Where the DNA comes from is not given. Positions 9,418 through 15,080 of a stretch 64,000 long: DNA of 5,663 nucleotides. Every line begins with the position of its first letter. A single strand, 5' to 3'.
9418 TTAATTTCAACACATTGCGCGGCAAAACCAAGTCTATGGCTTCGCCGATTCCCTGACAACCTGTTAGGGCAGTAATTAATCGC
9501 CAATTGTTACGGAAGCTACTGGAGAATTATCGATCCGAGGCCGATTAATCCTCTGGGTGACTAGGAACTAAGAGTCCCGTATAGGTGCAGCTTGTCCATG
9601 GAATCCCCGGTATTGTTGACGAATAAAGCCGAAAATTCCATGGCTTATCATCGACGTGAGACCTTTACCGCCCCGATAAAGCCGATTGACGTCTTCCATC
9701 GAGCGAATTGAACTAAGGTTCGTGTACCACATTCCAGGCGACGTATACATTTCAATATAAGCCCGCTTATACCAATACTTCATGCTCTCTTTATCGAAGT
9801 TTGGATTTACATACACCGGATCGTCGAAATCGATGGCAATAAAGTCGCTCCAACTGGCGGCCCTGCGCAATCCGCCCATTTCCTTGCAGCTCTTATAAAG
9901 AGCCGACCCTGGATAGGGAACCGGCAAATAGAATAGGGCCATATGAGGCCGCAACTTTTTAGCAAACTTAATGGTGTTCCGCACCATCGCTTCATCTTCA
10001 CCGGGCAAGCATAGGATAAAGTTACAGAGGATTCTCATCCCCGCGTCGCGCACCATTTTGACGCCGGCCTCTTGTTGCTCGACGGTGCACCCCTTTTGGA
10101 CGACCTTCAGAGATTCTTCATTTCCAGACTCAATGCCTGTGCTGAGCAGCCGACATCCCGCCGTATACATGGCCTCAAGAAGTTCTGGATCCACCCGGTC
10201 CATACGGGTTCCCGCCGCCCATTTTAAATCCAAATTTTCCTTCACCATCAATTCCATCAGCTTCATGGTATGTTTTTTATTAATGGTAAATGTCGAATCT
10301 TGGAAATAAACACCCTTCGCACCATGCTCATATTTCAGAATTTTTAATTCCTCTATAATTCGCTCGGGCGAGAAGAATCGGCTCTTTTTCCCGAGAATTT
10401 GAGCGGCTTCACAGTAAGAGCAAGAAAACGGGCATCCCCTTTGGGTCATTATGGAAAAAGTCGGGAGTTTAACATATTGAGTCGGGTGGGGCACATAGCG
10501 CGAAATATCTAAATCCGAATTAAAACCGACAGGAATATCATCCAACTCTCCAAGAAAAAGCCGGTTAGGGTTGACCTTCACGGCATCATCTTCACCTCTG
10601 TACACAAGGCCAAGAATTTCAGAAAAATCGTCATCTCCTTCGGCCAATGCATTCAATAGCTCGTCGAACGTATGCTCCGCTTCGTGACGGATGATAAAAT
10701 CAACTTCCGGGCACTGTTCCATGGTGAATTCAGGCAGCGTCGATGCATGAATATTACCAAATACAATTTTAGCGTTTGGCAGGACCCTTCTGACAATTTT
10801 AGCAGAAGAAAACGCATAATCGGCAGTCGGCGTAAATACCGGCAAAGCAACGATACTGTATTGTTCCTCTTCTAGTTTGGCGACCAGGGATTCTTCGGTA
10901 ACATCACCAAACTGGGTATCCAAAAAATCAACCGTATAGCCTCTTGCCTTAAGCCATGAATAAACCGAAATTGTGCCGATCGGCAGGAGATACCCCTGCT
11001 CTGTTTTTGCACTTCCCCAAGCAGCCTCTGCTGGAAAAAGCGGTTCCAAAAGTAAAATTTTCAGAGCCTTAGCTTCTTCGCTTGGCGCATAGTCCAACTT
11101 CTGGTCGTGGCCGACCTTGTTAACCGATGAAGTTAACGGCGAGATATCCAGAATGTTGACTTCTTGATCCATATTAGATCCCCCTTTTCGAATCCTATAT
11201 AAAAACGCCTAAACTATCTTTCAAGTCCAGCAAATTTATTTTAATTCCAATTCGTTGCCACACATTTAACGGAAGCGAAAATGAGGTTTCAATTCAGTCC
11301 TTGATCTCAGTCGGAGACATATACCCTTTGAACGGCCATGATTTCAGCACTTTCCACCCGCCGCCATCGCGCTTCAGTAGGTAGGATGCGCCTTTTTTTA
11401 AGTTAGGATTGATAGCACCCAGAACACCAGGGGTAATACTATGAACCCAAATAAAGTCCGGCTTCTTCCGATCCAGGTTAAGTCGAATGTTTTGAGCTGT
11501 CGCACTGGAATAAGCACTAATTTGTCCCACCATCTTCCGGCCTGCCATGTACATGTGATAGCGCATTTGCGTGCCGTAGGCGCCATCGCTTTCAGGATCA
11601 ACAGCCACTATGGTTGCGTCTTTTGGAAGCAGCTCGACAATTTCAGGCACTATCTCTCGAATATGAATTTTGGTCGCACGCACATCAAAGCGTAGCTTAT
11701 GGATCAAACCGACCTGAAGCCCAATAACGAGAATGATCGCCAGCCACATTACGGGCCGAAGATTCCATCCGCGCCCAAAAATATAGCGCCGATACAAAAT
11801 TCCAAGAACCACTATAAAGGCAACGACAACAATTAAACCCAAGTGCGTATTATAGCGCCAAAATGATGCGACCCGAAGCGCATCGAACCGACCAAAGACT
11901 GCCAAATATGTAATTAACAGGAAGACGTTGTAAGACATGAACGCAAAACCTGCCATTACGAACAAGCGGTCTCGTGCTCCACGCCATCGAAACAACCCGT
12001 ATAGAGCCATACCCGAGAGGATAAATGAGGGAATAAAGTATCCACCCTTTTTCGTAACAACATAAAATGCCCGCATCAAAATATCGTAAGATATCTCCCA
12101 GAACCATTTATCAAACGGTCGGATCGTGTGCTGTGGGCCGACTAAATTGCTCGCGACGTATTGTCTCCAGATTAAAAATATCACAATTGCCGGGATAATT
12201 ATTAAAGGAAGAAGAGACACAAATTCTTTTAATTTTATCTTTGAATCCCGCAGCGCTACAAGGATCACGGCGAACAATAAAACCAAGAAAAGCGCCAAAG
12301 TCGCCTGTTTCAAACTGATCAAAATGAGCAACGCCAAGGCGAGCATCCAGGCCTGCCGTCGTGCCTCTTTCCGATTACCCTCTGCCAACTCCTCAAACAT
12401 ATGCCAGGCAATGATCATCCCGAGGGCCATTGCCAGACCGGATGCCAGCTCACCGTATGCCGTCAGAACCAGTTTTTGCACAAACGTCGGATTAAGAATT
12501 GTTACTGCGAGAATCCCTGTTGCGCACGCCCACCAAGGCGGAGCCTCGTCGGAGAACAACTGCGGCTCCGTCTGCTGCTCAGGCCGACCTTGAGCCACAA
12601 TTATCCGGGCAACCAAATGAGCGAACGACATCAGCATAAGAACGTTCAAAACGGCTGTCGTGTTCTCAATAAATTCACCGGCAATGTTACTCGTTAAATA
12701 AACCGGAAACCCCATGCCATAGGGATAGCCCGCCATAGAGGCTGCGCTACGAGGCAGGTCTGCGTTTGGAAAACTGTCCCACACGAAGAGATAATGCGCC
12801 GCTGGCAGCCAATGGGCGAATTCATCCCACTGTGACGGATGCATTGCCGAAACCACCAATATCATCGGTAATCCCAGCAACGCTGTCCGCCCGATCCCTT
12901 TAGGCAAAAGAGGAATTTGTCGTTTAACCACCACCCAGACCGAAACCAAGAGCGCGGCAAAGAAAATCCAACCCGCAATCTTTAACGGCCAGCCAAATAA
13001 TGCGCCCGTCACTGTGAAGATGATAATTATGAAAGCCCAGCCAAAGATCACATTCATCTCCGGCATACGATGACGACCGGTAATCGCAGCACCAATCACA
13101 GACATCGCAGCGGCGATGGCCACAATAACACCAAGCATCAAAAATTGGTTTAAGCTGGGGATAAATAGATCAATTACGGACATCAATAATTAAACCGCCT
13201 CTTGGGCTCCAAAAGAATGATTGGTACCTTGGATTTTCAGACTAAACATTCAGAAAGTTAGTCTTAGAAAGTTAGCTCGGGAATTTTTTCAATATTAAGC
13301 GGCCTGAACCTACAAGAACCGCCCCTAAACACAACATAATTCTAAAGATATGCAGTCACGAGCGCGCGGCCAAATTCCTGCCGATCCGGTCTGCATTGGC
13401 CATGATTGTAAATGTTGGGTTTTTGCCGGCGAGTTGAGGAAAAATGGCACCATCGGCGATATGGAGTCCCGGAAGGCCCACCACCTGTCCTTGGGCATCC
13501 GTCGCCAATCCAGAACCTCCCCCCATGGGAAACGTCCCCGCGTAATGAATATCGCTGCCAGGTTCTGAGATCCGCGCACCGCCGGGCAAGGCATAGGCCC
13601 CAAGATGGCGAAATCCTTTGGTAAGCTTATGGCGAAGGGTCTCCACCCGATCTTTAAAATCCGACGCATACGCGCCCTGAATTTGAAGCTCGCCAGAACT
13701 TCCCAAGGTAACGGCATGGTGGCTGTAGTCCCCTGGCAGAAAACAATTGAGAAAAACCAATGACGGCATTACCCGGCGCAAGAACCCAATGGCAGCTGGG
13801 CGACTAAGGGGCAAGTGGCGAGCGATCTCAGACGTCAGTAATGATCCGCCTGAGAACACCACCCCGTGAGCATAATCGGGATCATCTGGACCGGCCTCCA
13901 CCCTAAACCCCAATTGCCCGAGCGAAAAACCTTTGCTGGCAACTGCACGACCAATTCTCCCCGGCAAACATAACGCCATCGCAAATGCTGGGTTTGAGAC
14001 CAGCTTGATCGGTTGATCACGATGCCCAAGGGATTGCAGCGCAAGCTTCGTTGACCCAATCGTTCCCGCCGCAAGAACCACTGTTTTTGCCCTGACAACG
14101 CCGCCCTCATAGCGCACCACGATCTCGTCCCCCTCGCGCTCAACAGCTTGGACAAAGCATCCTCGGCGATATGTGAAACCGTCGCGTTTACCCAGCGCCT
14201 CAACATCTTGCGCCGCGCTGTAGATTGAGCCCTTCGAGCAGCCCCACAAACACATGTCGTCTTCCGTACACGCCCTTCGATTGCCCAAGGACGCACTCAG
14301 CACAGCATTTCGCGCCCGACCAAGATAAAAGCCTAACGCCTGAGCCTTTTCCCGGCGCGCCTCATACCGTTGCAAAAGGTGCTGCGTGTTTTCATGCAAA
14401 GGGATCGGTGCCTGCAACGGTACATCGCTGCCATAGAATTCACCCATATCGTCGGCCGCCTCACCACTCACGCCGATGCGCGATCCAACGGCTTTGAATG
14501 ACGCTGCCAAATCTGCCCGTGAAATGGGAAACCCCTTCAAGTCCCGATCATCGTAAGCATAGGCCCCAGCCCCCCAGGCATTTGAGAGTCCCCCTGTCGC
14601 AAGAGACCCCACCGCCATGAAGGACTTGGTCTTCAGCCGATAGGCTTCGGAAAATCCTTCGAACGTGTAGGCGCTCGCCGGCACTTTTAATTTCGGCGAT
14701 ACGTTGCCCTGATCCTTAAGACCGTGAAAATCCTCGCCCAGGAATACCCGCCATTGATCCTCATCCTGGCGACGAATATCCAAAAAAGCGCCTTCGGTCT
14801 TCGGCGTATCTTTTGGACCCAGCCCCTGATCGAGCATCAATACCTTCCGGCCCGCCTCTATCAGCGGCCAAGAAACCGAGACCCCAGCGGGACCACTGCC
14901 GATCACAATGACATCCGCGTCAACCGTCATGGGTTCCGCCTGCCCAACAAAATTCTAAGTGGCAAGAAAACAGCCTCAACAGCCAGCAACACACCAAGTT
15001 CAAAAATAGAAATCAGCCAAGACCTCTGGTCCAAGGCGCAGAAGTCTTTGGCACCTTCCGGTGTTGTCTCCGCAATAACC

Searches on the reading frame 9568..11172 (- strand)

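Call 55: search_protein_families(library=pfam, proteins=[window:9568-11172:-], max_evalue=0.00001)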
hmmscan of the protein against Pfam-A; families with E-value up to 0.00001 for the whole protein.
window:9568-11172:- (534 aa): 2 families
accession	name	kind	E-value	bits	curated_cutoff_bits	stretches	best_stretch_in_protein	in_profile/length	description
PF04055.27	Radical_SAM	-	3.8e-27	95.9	29.5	1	243-404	3-166/166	Radical SAM superfamily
PF02310.24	B12-binding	-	1e-16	61.3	32.1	1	60-173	10-121/121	B12 binding domain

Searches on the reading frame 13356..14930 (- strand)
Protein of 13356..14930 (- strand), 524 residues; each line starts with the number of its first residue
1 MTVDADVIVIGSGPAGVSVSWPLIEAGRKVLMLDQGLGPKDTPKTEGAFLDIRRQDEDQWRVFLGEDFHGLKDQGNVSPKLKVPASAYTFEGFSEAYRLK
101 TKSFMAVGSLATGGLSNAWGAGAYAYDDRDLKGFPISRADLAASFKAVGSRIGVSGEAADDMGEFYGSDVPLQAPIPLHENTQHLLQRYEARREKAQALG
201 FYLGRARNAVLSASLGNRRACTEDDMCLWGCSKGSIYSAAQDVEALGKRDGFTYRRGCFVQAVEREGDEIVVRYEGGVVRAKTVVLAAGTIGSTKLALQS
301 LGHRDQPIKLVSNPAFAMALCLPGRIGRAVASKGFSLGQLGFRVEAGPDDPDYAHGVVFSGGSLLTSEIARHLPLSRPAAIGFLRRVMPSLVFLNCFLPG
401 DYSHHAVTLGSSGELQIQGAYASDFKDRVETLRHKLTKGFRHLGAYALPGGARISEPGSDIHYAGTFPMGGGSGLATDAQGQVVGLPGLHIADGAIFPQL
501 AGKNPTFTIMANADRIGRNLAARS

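Call 55: search_protein_families(library=pfam, proteins=[window:13356-14930:-], max_evalue=0.00001)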
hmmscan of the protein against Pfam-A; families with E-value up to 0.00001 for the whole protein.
window:13356-14930:- (524 aa): 3 families
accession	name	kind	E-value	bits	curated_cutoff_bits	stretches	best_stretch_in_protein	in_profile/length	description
PF05199.19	GMC_oxred_C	-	3.5e-11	44.3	24.6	1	461-513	86-139/139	GMC oxidoreductase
PF01266.30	DAO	-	9.6e-08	32.4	27.9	0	6-39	1-34/353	FAD dependent oxidoreductase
PF07992.20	Pyr_redox_2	-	4.3e-07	30.1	26.1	0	6-41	2-38/291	Pyridine nucleotide-disulphide oxidoreductase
